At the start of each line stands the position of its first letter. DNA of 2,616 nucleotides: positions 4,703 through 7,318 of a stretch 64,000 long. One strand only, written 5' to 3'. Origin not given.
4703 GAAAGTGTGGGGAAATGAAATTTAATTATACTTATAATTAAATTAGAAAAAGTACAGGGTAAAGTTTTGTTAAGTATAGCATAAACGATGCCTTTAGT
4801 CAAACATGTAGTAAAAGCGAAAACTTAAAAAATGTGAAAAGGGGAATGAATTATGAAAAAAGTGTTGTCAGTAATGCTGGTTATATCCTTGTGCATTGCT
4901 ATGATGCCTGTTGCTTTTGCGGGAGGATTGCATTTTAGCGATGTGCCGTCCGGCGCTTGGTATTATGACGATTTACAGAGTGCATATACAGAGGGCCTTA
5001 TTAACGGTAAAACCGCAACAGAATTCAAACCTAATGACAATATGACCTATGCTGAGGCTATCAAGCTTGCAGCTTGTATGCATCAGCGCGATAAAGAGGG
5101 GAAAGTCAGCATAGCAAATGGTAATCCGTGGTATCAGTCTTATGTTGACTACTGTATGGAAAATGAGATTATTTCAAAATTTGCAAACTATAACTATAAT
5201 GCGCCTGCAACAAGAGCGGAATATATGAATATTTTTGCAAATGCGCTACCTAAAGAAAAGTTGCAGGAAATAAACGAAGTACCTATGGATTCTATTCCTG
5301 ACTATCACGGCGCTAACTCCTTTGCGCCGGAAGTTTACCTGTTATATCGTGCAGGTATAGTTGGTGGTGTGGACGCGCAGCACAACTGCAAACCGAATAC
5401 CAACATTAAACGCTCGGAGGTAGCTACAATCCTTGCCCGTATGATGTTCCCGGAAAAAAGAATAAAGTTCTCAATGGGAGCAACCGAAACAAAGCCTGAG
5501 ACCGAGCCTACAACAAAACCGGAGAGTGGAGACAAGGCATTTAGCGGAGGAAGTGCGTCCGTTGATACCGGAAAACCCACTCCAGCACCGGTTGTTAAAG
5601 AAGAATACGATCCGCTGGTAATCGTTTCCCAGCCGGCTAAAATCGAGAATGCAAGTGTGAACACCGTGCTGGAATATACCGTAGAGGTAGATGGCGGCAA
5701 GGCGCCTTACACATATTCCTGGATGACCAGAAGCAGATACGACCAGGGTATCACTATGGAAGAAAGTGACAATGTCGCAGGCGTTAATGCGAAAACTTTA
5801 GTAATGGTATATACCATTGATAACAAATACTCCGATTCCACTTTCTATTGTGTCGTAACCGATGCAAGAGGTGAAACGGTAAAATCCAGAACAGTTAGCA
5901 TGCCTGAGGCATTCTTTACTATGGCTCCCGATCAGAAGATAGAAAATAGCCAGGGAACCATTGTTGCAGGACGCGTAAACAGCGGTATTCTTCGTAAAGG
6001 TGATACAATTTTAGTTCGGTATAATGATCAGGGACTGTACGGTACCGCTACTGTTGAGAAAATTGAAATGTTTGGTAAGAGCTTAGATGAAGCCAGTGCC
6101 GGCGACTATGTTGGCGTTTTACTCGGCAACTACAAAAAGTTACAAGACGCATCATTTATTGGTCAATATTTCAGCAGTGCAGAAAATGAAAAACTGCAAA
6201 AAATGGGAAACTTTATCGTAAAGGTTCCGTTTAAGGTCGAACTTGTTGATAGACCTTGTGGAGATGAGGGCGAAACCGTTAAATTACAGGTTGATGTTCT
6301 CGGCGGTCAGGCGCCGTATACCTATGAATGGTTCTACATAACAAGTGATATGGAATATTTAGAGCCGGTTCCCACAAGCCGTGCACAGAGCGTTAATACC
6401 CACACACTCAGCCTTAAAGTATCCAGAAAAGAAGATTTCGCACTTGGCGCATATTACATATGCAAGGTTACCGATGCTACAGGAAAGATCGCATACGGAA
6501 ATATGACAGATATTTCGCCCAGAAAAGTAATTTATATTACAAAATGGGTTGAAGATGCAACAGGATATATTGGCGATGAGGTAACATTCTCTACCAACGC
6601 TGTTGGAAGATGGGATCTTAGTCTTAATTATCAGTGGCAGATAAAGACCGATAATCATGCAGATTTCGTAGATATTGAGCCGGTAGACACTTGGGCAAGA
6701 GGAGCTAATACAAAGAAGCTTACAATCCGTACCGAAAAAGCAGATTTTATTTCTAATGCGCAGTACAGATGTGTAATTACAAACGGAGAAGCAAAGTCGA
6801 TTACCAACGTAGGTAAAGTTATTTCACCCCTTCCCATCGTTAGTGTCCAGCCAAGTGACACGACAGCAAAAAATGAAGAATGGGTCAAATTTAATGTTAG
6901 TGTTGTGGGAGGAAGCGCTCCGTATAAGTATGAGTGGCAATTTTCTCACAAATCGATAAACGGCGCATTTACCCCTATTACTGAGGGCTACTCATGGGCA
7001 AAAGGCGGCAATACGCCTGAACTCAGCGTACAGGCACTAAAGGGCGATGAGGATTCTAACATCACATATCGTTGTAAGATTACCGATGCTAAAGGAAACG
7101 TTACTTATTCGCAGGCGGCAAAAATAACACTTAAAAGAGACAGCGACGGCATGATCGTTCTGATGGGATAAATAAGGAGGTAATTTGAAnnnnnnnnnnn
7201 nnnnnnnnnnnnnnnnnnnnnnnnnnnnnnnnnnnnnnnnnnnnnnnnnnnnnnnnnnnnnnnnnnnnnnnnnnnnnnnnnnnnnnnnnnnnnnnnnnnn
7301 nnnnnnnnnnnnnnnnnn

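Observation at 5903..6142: Second, divergent EF-Tu domain-II-like insert, sandwiched between Ig-like modules of the 772-aa SLH protein (paralog A)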

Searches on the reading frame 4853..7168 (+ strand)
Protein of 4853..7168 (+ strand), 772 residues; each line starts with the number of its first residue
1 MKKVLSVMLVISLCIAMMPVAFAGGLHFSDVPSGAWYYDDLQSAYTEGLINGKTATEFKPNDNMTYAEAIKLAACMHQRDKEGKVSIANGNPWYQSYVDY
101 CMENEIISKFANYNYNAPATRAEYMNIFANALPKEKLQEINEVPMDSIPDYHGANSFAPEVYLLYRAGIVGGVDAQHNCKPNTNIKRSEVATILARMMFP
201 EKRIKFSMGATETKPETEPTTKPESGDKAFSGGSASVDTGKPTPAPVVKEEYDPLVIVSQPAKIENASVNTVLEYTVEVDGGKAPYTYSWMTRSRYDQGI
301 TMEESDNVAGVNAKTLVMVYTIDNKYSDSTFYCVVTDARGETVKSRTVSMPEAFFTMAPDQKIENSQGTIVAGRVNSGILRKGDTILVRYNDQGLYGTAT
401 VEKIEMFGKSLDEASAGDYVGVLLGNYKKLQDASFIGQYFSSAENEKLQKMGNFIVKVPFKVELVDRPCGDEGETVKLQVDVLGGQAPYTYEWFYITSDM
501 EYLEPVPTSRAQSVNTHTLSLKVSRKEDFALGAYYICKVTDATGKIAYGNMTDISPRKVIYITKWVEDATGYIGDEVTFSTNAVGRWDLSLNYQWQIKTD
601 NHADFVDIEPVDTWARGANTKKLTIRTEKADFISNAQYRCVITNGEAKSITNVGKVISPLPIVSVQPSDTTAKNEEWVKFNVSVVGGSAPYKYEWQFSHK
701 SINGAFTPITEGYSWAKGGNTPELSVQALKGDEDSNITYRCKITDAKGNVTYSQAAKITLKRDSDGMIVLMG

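Call 3: search_protein_families(library=pfam, proteins=[window:4853-7168:+], max_evalue=1)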
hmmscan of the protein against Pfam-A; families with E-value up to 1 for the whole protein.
window:4853-7168:+ (772 aa): 7 families
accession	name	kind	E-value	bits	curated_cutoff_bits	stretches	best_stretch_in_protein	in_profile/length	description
PF00395.25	SLH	-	2.1e-16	60.1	20.8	2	28-70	2-44/44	S-layer homology domain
PF13573.12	SprB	-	2.1e-12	46.9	28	3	276-290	18-32/37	SprB repeat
PF13927.12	Ig_3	-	3.3e-12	47.2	30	2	661-743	2-76/78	Immunoglobulin domain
PF03144.31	GTP_EFTU_D2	-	1.5e-11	45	30.3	1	368-427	1-61/73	Elongation factor Tu domain 2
PF07679.22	I-set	-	4.2e-05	24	23.7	1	663-752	3-84/90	Immunoglobulin I-set domain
PF22042.2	EF-G_D2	-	0.029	14.9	27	1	363-423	11-69/84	Elongation factor G domain 2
PF13511.11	DUF4124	-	0.057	14.1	22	0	744-756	18-30/56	Domain of unknown function (DUF4124)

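Call 4: search_protein_families(library=ncbifam, proteins=[window:4853-7168:+], max_evalue=1)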
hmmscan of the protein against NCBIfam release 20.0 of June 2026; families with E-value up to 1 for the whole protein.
window:4853-7168:+ (772 aa): 9 families
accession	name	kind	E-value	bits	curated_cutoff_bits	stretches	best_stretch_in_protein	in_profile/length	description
NF009372.0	PRK12735.1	subfamily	7.1e-09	35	479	1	365-429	224-286/396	elongation factor Tu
NF009373.0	PRK12736.1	subfamily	8.4e-09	34.7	452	1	365-427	222-282/394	elongation factor Tu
TIGR00485.1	EF-Tu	equivalog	1.2e-08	34.1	522.4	1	354-429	211-284/394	elongation factor Tu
NF000766.0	PRK00049.1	subfamily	1.3e-08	34.1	449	1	365-429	224-286/396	elongation factor Tu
NF008969.0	PRK12317.1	subfamily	2.2e-06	26.5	502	1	367-423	240-292/426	elongation factor 1-alpha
TIGR00483.1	EF-1_alpha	equivalog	8.6e-05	21.2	540.1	1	367-423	241-293/427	translation elongation factor EF-1 subunit alpha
NF040485.1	ZirU_fam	subfamily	0.017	15.2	100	1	589-626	166-197/210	ZirU family protein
TIGR02034.1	CysN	subfamily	0.023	13.8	336.1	1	371-427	235-287/406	sulfate adenylyltransferase, large subunit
TIGR01394.1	TypA_BipA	equivalog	0.12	10.6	757.3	1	352-422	199-272/594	translational GTPase TypA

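Call 7: find_homologous_proteins(query=window:4853-7168:+, max_evalue=0.00001)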
Query window:4853-7168:+ (772 aa): 605 proteins with E <= 0.00001 among 8000 candidates; the best 120 are listed.
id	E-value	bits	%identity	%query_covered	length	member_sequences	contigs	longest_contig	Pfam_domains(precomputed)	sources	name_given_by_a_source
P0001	0.0e+0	1769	100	100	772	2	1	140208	PF13573.13,PF13927.13,PF00395.26,PF03144.32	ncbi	-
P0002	0.0e+0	1568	88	100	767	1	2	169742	PF13573.13,PF13927.13,PF00395.26,PF03144.32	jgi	-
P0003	1.2e-174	601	41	96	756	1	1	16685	PF07679.23,PF13573.13,PF13927.13,PF00395.26,PF03144.32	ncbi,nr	ncbi:MAG: hypothetical protein E7473_09850, partial [Ruminococcaceae bacterium]|nr:hypothetical prot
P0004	7.8e-173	595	40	96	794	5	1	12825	PF13573.13,PF13927.13,PF00395.26,PF03144.32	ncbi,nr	ncbi:MAG: S-layer homology domain-containing protein [Oscillospiraceae bacterium]|nr:S-layer homolog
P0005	9.5e-172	591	39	100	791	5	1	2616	PF07679.23,PF13573.13,PF13927.13,PF00395.26,PF03144.32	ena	-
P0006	1.6e-170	587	40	100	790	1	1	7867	PF13573.13,PF13927.13,PF00395.26,PF03144.32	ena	-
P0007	7.6e-170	585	40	100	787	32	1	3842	PF07679.23,PF13573.13,PF13927.13,PF00395.26,PF03144.32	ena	-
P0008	2.1e-169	584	40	99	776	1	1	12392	PF13573.13,PF13927.13,PF00395.26,PF03144.32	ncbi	-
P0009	4.5e-169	582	40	100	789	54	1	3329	PF07679.23,PF13573.13,PF13927.13,PF00395.26,PF03144.32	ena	-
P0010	4.7e-169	582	40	100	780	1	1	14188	PF07679.23,PF13573.13,PF13927.13,PF00395.26,PF03144.32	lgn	-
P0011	5.1e-169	582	40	100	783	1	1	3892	PF07679.23,PF13573.13,PF13927.13,PF00395.26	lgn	-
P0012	4.0e-168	579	39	100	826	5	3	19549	PF13573.13,PF13927.13,PF00395.26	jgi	-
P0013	2.5e-167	577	40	99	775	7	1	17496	PF13573.13,PF13927.13,PF00395.26,PF03144.32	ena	-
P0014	3.0e-167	576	40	100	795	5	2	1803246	PF07679.23,PF13573.13,PF13927.13,PF00395.26,PF03144.32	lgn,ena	-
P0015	9.2e-167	575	40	97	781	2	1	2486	PF13573.13,PF13927.13,PF00395.26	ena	-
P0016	1.2e-166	574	40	100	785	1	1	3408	PF07679.23,PF13573.13,PF13927.13,PF00395.26,PF03144.32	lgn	-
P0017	5.6e-166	572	40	100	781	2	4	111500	PF07679.23,PF13573.13,PF13927.13,PF00395.26,PF03144.32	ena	-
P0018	1.9e-165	570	40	100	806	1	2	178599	PF13573.13,PF13927.13,PF00395.26,PF03144.32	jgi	-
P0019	2.8e-165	570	39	100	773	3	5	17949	PF13573.13,PF13927.13,PF00395.26,PF03144.32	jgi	-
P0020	3.1e-165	570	39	100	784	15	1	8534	PF07679.23,PF13573.13,PF13927.13,PF00395.26,PF03144.32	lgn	-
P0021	1.7e-164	567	39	100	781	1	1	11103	PF13573.13,PF13927.13,PF00395.26,PF03144.32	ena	-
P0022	6.6e-163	562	40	100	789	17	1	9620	PF07679.23,PF13573.13,PF13927.13,PF00395.26,PF03144.32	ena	-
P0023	2.6e-162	560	40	100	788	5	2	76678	PF07679.23,PF13573.13,PF13927.13,PF00395.26,PF03144.32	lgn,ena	-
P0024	1.1e-161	558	40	100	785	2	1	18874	PF07679.23,PF13573.13,PF13927.13,PF00395.26,PF03144.32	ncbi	-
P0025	3.5e-161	556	38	100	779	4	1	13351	PF00395.26,PF03144.32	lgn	-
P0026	1.9e-160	554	40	100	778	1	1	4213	PF07679.23,PF13573.13,PF13927.13,PF00395.26,PF03144.32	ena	-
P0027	3.4e-160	553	39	100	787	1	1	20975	PF07679.23,PF13573.13,PF13927.13,PF00395.26,PF03144.32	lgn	-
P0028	1.3e-159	551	39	100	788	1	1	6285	PF07679.23,PF13573.13,PF13927.13,PF00395.26,PF03144.32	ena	-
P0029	1.5e-159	551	40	99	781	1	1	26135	PF07679.23,PF13573.13,PF13927.13,PF00395.26,PF03144.32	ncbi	-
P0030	1.9e-159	551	40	100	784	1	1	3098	PF07679.23,PF13573.13,PF13927.13,PF00395.26,PF03144.32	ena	-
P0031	2.0e-159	551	40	100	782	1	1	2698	PF07679.23,PF13573.13,PF13927.13,PF00395.26,PF03144.32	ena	-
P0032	2.1e-159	551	39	100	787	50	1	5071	PF07679.23,PF13573.13,PF13927.13,PF00395.26,PF03144.32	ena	-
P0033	7.5e-159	549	40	99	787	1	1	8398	PF13573.13,PF13927.13,PF00395.26,PF03144.32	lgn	-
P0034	8.3e-158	545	39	100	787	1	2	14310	PF07679.23,PF13573.13,PF13927.13,PF00395.26,PF03144.32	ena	-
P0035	9.5e-158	545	39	100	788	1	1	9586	PF07679.23,PF13573.13,PF13927.13,PF00395.26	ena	-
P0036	7.5e-157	542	39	100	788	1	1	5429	PF07679.23,PF13573.13,PF13927.13,PF00395.26,PF03144.32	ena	-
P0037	8.5e-157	542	39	100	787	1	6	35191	PF07679.23,PF13573.13,PF13927.13,PF00395.26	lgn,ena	-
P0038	2.1e-156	541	39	100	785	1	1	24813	PF07679.23,PF13573.13,PF13927.13,PF00395.26,PF03144.32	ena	-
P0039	3.2e-156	540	39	99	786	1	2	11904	PF07679.23,PF13573.13,PF13927.13,PF00395.26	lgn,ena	-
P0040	4.0e-156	540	38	100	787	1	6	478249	PF07679.23,PF13573.13,PF13927.13,PF00395.26,PF03144.32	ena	-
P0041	4.1e-156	540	39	100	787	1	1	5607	PF13573.13,PF13927.13,PF00395.26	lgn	-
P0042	7.9e-156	539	39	99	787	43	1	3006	PF13573.13,PF13927.13,PF00395.26,PF03144.32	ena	-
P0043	8.6e-156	539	39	100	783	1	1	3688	PF07679.23,PF13573.13,PF13927.13,PF00395.26,PF03144.32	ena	-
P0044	1.4e-155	538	38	100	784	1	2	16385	PF07679.23,PF13573.13,PF13927.13,PF00395.26,PF03144.32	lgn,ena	-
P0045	1.7e-155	538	39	100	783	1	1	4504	PF13573.13,PF13927.13,PF00395.26,PF03144.32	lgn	-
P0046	1.8e-155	538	40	99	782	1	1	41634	PF13573.13,PF13927.13,PF00395.26,PF03144.32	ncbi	-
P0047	3.4e-155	537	39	99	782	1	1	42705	PF07679.23,PF13573.13,PF13927.13,PF00395.26,PF03144.32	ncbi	-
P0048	5.5e-155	536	40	96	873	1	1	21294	PF13573.13,PF13927.13,PF00395.26,PF03144.32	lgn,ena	-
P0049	1.2e-154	535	39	99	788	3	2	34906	PF07679.23,PF13573.13,PF13927.13,PF00395.26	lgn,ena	-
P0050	1.2e-154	535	38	99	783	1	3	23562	PF07679.23,PF13573.13,PF13927.13,PF00395.26,PF03144.32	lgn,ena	-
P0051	1.9e-154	534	39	100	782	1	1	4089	PF07679.23,PF13573.13,PF13927.13,PF00395.26,PF03144.32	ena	-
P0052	2.3e-154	534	39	97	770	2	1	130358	PF07679.23,PF13573.13,PF13927.13,PF00395.26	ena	-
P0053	2.4e-154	534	39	99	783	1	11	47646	PF07679.23,PF13573.13,PF13927.13,PF00395.26,PF03144.32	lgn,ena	-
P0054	2.6e-154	534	39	100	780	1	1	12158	PF07679.23,PF13573.13,PF13927.13,PF00395.26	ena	-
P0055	2.7e-154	534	39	99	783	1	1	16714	PF07679.23,PF13573.13,PF13927.13,PF00395.26,PF03144.32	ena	-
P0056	3.0e-154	533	39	99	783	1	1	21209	PF07679.23,PF13573.13,PF13927.13,PF00395.26,PF03144.32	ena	-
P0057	4.1e-154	533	39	99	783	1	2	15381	PF07679.23,PF13573.13,PF13927.13,PF00395.26,PF03144.32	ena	-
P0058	4.4e-154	533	39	99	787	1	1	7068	PF07679.23,PF13573.13,PF13927.13,PF00395.26,PF03144.32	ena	-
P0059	4.4e-154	533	39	100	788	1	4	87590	PF07679.23,PF13573.13,PF13927.13,PF00395.26,PF03144.32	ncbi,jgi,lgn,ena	-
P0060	7.3e-154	532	38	99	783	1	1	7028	PF07679.23,PF13573.13,PF13927.13,PF00395.26,PF03144.32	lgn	-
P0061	1.1e-153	532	38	99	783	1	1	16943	PF07679.23,PF13573.13,PF13927.13,PF00395.26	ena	-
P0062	2.2e-153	531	38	100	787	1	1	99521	PF13573.13,PF13927.13,PF00395.26,PF03144.32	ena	-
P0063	2.8e-153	530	38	100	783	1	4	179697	PF07679.23,PF13573.13,PF13927.13,PF00395.26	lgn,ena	-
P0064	2.9e-153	530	38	99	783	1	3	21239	PF07679.23,PF13573.13,PF13927.13,PF00395.26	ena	-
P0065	3.3e-153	530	38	99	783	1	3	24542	PF07679.23,PF13573.13,PF13927.13,PF00395.26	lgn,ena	-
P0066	3.9e-153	530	40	99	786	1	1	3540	PF07679.23,PF13573.13,PF13927.13,PF00395.26,PF03144.32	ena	-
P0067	7.7e-153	529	39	99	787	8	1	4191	PF07679.23,PF13573.13,PF13927.13,PF00395.26,PF03144.32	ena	-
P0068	1.1e-152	528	38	99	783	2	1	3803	PF07679.23,PF13573.13,PF13927.13,PF00395.26,PF03144.32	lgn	-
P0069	1.5e-152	528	38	100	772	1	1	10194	PF07679.23,PF13573.13,PF13927.13,PF00395.26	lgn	-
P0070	1.7e-152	528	38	99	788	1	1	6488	PF07679.23,PF13573.13,PF13927.13,PF00395.26,PF03144.32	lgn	-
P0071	1.9e-152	527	38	99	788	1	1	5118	PF07679.23,PF13573.13,PF13927.13,PF00395.26,PF03144.32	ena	-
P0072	5.6e-152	526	39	99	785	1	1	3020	PF07679.23,PF13573.13,PF13927.13,PF00395.26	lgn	-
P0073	7.1e-152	526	38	100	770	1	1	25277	PF00395.26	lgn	-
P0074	7.7e-152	526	38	100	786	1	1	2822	PF07679.23,PF13573.13,PF13927.13,PF00395.26,PF03144.32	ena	-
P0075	2.5e-151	524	38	100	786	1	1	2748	PF07679.23,PF13573.13,PF13927.13,PF00395.26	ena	-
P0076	2.5e-151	524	38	99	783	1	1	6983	PF07679.23,PF13573.13,PF13927.13,PF00395.26,PF03144.32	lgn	-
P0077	3.4e-151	523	35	66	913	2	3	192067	PF13927.13,PF00395.26,PF03144.32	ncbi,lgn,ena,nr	ncbi:MAG: S-layer homology domain-containing protein [Clostridia bacterium]|nr:S-layer homology doma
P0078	4.3e-151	523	38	99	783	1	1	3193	PF07679.23,PF13573.13,PF13927.13,PF00395.26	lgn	-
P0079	5.0e-151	523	38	99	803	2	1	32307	PF07679.23,PF13573.13,PF13927.13,PF00395.26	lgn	-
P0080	5.3e-151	523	37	99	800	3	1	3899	PF00395.26,PF03144.32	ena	-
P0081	7.0e-151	522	35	67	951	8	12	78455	PF13573.13,PF13927.13,PF00395.26,PF03144.32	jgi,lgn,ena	-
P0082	1.1e-150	522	38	99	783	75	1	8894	PF07679.23,PF13573.13,PF13927.13,PF00395.26,PF03144.32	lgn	-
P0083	3.5e-150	520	38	99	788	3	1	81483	PF07679.23,PF13573.13,PF13927.13,PF00395.26,PF03144.32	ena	-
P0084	1.3e-149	518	38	99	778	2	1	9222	PF13927.13,PF00395.26,PF03144.32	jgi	-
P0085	1.3e-149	518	38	99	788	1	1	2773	PF07679.23,PF13573.13,PF13927.13,PF00395.26,PF03144.32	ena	-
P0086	9.7e-149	515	38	99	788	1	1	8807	PF07679.23,PF13573.13,PF13927.13,PF00395.26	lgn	-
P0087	1.1e-148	515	38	99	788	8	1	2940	PF07679.23,PF13573.13,PF13927.13,PF00395.26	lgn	-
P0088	1.9e-148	514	39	95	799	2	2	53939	PF13927.13,PF00395.26,PF03144.32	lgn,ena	-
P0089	6.1e-148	513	38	99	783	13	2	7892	PF07679.23,PF13573.13,PF13927.13,PF00395.26,PF03144.32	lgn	-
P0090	8.7e-148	512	37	99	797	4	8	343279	PF13573.13,PF00395.26,PF03144.32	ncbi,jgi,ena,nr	ncbi:MAG: hypothetical protein E7600_06555 [Ruminococcaceae bacterium]|nr:hypothetical protein [Osci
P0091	1.5e-147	511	38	99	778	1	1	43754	PF07679.23,PF13573.13,PF13927.13,PF00395.26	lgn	-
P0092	9.7e-147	509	35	68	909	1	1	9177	PF13573.13,PF13927.13,PF00395.26,PF03144.32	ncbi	-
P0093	1.5e-146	508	39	95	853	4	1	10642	PF13927.13,PF00395.26,PF03144.32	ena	-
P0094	3.2e-146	507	37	100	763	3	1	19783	PF07679.23,PF13573.13,PF13927.13,PF00395.26,PF03144.32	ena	-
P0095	3.7e-146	507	30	95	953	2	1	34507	PF13927.13,PF00395.26,PF03144.32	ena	-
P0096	6.1e-146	506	35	66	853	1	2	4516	PF13573.13,PF13927.13,PF00395.26,PF03144.32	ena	-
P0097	3.7e-145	503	36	99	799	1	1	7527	PF13573.13,PF00395.26,PF03144.32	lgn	-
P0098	4.1e-145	503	38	95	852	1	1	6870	PF13927.13,PF00395.26,PF03144.32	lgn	-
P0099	7.0e-145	502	34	67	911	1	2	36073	PF13927.13,PF00395.26,PF03144.32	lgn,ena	-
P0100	5.6e-143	496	30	95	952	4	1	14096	PF13927.13,PF00395.26,PF03144.32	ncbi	-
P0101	1.1e-141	492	38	97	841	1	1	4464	PF13927.13,PF00395.26,PF03144.32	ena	-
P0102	2.7e-135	471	37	48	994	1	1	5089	PF13573.13,PF13927.13,PF00395.26,PF03144.32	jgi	-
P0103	2.6e-134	468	39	81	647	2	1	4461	PF13573.13,PF00395.26,PF03144.32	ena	-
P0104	1.1e-133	465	40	82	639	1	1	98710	PF07679.23,PF13573.13,PF13927.13,PF00395.26,PF03144.32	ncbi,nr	ncbi:MAG: hypothetical protein E7588_07815, partial [Ruminococcaceae bacterium]|nr:hypothetical prot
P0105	2.2e-133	464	36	99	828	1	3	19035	PF13573.13,PF13927.13,PF00395.26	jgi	-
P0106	3.3e-132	461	38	48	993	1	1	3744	PF13573.13,PF13927.13,PF00395.26,PF03144.32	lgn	-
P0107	1.3e-129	452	40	42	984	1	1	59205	PF13573.13,PF13927.13,PF00395.26,PF03144.32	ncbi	-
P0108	1.1e-120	423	30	90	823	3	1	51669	PF13927.13,PF00395.26,PF03144.32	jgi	-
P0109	4.9e-119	417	35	97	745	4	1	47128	PF13573.13,PF13927.13,PF00395.26,PF03144.32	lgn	-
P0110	2.3e-116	408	51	27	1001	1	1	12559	PF19789.7,PF00395.26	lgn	-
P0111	1.0e-114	403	33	98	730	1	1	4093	PF07679.23,PF13573.13,PF13927.13,PF00395.26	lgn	-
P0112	2.2e-110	388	31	99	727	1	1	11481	PF07679.23,PF07703.21,PF00801.27,PF13573.13,PF13927.13,PF13473.13,PF00395.26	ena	-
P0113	1.5e-103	366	46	38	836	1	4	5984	PF13573.13,PF13927.13,PF00395.26,PF03144.32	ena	-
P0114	7.5e-103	364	32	99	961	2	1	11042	PF13573.13,PF00395.26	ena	-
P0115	1.0e-102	363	31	98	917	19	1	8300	PF07679.23,PF13573.13,PF13927.13,PF00395.26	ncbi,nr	ncbi:MAG: S-layer homology domain-containing protein [Clostridia bacterium]|nr:S-layer homology doma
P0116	2.7e-102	362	42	44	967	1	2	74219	PF13573.13,PF13927.13,PF00395.26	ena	-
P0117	8.1e-102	360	49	38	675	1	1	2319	PF13573.13,PF13927.13,PF00395.26,PF03144.32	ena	-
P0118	3.2e-101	358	38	70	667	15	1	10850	PF13573.13,PF13927.13,PF00395.26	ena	-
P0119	5.4e-101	357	32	90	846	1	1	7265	PF13573.13,PF13927.13,PF00395.26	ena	-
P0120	8.1e-101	357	34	84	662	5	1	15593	PF13573.13,PF03143.24,PF13927.13,PF00395.26,PF03144.32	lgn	-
